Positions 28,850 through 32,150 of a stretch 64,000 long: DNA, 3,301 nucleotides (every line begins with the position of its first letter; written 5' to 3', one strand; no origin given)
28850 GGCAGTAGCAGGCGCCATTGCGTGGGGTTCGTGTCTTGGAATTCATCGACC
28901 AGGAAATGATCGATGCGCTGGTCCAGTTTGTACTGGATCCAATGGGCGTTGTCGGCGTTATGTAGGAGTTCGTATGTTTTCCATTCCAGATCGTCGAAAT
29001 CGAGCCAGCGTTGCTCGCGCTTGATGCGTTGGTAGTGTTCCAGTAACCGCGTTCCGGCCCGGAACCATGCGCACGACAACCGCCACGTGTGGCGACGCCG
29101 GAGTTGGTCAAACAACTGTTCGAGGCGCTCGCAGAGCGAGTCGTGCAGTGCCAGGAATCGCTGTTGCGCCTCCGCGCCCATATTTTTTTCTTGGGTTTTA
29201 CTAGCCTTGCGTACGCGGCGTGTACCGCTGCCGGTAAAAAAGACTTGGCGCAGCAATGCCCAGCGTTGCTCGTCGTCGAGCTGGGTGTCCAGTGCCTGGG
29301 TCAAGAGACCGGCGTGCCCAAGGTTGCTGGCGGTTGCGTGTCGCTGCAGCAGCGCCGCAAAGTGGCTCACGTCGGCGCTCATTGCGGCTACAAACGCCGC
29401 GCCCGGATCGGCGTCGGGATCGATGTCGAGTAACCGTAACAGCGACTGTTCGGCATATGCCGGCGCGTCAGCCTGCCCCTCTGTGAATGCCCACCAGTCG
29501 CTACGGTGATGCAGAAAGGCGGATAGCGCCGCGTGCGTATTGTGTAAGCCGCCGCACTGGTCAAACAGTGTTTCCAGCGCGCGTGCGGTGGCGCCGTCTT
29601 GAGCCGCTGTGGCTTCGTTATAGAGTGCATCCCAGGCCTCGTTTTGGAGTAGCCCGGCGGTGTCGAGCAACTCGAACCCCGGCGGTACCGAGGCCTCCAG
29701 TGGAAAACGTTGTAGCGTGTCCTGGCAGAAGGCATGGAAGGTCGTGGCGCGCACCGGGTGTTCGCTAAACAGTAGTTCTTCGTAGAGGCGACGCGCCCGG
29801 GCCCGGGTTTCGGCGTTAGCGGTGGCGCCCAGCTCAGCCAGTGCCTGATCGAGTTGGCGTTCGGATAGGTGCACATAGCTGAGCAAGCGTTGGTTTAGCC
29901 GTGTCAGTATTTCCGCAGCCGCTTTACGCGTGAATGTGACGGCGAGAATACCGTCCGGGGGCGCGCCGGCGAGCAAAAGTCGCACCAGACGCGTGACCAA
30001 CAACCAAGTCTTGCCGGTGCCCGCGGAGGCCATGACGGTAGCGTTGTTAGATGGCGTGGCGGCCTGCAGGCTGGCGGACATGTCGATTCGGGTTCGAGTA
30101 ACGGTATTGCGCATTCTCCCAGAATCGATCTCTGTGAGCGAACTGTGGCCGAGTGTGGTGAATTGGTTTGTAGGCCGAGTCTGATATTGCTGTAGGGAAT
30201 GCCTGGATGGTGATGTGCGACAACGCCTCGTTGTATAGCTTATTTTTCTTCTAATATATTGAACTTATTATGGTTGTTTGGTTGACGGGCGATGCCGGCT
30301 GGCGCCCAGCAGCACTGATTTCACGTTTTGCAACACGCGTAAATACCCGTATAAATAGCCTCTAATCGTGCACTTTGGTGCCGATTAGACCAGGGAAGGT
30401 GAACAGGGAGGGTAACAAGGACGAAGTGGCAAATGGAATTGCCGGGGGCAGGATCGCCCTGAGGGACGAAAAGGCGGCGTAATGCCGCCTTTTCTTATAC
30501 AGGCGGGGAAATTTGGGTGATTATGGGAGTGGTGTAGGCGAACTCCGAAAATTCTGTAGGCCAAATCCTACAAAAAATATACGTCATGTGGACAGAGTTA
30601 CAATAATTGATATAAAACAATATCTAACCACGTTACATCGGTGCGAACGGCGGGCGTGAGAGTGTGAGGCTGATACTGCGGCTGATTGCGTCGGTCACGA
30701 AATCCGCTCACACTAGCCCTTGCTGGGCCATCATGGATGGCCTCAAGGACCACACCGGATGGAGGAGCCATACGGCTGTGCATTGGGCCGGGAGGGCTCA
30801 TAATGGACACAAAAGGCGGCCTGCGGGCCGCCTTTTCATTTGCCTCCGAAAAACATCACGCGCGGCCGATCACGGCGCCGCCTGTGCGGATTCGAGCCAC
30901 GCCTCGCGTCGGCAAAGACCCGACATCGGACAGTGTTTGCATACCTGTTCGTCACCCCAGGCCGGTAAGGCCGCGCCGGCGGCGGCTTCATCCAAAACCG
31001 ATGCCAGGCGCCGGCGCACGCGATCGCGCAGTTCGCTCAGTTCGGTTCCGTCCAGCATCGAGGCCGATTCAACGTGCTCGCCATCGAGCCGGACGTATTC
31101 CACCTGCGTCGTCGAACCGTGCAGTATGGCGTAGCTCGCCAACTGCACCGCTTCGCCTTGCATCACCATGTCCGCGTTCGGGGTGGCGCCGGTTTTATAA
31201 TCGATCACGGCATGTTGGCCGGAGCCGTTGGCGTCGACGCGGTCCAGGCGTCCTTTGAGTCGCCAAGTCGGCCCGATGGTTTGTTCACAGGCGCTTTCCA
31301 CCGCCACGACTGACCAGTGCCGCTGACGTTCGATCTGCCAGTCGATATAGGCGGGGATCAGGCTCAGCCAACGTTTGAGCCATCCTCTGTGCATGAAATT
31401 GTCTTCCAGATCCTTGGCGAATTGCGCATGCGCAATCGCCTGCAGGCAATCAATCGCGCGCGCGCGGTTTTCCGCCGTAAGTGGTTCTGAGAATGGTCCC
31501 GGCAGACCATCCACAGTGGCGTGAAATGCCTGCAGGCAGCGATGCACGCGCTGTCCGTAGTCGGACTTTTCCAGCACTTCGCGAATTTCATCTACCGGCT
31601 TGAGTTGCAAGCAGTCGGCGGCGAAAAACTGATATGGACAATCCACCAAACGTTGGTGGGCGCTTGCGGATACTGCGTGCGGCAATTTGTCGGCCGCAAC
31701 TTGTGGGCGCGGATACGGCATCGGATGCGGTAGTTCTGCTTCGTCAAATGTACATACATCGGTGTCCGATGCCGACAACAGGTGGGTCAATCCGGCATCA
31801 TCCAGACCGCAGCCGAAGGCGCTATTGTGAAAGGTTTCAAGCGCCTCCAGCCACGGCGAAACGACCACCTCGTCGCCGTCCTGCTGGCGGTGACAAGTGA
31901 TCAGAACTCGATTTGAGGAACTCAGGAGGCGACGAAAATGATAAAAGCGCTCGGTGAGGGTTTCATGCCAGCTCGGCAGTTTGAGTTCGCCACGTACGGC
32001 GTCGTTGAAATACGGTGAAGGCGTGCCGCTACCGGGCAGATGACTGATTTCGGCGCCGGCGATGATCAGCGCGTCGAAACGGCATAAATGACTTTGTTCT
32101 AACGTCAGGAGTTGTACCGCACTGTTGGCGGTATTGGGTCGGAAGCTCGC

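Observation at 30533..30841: Candidate Csr/Rsm-type RNA 2 preceded by a near-consensus GacA-box palindrome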

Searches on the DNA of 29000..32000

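Call 54: search_with_rna_model(model_id=R1, source=window, start=29000, end=32000, filters=off, max_evalue=10, show_alignments=4)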
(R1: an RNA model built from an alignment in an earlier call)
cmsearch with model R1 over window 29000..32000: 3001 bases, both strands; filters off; matches with E-value up to 10: 22.
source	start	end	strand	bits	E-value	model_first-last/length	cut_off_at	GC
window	30370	30497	+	23.4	4e-06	1-174/174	no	0.56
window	30708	30840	+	11.2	0.0056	1-174/174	no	0.6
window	30816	30845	-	5.7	0.14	135-165/174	no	0.67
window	30474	30498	-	5.1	0.21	140-165/174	no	0.52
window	29384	29400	+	1.7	1.5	150-165/174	no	0.71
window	30236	30247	+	0.9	2.4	1-174/174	no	0.17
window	31679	31697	-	0.6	2.9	150-165/174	no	0.68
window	31875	31884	-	0.5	3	120-129/174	no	0.8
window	29180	29189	+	0.3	3.4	1-174/174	no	0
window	29401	29412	+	0.2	3.6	21-32/174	no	0.83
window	30572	30581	-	0.1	3.8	1-174/174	no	0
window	29505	29532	+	-0.4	5.1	136-165/174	no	0.64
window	29049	29058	-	-0.4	5.1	120-129/174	no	0.8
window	30862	30885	-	-0.5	5.5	146-165/174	no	0.79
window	29236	29245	-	-0.5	5.5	1-174/174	no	0.2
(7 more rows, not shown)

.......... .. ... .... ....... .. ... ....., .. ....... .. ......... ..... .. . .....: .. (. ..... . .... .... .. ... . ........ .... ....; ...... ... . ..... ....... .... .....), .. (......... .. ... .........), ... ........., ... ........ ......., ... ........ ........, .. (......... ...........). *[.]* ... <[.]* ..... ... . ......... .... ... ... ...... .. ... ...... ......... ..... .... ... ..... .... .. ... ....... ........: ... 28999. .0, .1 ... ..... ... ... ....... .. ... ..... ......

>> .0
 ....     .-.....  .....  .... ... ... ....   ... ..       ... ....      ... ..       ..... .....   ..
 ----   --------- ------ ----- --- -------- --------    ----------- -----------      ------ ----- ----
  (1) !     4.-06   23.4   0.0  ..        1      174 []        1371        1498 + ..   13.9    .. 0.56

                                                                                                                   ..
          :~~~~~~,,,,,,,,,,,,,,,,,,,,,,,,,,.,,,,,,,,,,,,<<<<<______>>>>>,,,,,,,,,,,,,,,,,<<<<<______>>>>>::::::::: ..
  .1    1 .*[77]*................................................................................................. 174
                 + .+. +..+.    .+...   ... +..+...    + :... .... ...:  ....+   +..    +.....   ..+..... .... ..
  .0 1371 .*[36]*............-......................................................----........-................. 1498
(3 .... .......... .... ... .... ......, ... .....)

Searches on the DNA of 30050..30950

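Call 4: search_rna_families(source=window, start=30050, end=30950, threshold=evalue, max_evalue=10, show_alignments=4)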
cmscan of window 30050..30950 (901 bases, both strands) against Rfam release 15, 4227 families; matches with E-value up to 10: 12.
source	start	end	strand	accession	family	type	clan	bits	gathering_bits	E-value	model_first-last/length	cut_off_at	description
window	30809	30878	-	RF02057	STnc40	Gene; sRNA;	-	21.5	45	0.5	1-70/70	no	Salmonella enterica sRNA STnc40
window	30422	30504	+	RF02055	STnc380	Gene; sRNA;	-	19.6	60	0.33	1-108/108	no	Enterobacterial sRNA STnc380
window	30805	30882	-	RF01409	STnc250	Gene; sRNA;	-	19.1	42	0.46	1-94/94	no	STnc250 Hfq binding RNA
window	30151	30229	+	RF01285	snoU31b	Gene; snRNA; snoRNA; CD-box;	-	18.9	37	0.95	1-86/86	no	Small nucleolar RNA U31b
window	30811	30843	+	RF00489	ctRNA_p42d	Gene; antisense;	-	17.2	50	1.3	1-46/46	no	ctRNA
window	30471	30499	-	RF02053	STnc430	Gene; sRNA;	-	17.1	47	7.5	122-151/162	no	Enterobacterial sRNA STnc430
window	30809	30853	-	RF01388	isrD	Gene; sRNA;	-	16.4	37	2.3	1-51/51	no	isrD Hfq binding RNA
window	30437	30532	+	RF02127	GNAS-AS1_1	Gene; lncRNA;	-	15.5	45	8.4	1-105/105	no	GNAS antisense RNA 1 conserved region 1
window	30809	30950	-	RF02601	BASRCI337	Gene; sRNA;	-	15.2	229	0.4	15-191/191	5'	Brucella sRNA CI337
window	30420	30501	+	RF01409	STnc250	Gene; sRNA;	-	14.6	42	5.9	1-94/94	no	STnc250 Hfq binding RNA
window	30385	30497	+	RF00166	PrrB_RsmZ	Gene; sRNA;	CL00106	13.9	44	1.3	1-133/133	no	PrrB/RsmZ RNA family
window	30811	30836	+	RF02603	BASRCII26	Gene; sRNA;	-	12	218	2.7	3-28/190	no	Brucella sRNA CII26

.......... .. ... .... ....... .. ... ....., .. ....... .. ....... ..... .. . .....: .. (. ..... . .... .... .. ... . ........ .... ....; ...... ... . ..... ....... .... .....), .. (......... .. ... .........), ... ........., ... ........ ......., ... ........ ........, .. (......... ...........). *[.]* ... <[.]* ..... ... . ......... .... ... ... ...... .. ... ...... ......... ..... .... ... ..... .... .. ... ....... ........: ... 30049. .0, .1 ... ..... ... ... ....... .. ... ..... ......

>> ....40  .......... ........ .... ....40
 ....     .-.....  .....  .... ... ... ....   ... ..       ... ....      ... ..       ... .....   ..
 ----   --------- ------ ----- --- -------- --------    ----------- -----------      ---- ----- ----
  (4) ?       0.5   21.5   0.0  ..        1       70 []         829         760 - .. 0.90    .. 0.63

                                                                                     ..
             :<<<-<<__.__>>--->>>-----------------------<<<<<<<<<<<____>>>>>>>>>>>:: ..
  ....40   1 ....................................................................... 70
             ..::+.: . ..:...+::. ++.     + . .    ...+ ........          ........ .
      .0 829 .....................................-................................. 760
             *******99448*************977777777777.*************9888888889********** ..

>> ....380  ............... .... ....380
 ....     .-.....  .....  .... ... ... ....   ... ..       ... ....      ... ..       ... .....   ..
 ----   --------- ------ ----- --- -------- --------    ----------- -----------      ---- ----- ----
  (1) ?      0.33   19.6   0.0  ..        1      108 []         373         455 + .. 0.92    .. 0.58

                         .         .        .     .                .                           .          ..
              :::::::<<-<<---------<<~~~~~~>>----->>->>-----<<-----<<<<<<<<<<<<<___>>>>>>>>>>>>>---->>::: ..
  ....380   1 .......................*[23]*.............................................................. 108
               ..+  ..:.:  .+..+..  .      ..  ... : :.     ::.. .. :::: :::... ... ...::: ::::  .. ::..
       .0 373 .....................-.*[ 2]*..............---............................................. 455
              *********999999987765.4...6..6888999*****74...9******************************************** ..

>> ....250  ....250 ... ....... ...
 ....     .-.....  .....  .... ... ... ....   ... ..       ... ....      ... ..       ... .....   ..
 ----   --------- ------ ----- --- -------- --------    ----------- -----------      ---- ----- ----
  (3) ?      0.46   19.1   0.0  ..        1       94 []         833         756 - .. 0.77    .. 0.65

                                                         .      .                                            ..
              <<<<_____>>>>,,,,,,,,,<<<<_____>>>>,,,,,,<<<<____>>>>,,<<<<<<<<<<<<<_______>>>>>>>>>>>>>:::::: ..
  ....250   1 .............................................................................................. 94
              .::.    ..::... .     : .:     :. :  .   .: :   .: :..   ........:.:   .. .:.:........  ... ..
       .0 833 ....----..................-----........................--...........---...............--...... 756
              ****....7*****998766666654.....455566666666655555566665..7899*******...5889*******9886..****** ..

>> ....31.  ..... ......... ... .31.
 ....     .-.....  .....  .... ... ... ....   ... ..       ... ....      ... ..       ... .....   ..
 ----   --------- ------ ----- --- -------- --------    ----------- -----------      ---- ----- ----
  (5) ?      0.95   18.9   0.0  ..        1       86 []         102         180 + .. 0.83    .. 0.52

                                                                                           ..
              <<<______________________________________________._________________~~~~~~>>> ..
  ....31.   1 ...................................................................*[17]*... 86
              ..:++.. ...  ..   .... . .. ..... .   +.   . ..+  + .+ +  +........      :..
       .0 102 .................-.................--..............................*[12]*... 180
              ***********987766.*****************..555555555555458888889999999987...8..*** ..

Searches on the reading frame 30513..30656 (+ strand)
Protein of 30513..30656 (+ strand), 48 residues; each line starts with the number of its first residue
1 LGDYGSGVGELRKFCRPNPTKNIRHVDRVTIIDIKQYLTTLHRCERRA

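Call 57: search_protein_families(library=pfam, proteins=[window:30513-30656:+], max_evalue=1)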
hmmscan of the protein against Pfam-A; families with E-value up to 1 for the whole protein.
seq(48 aa): 0 families
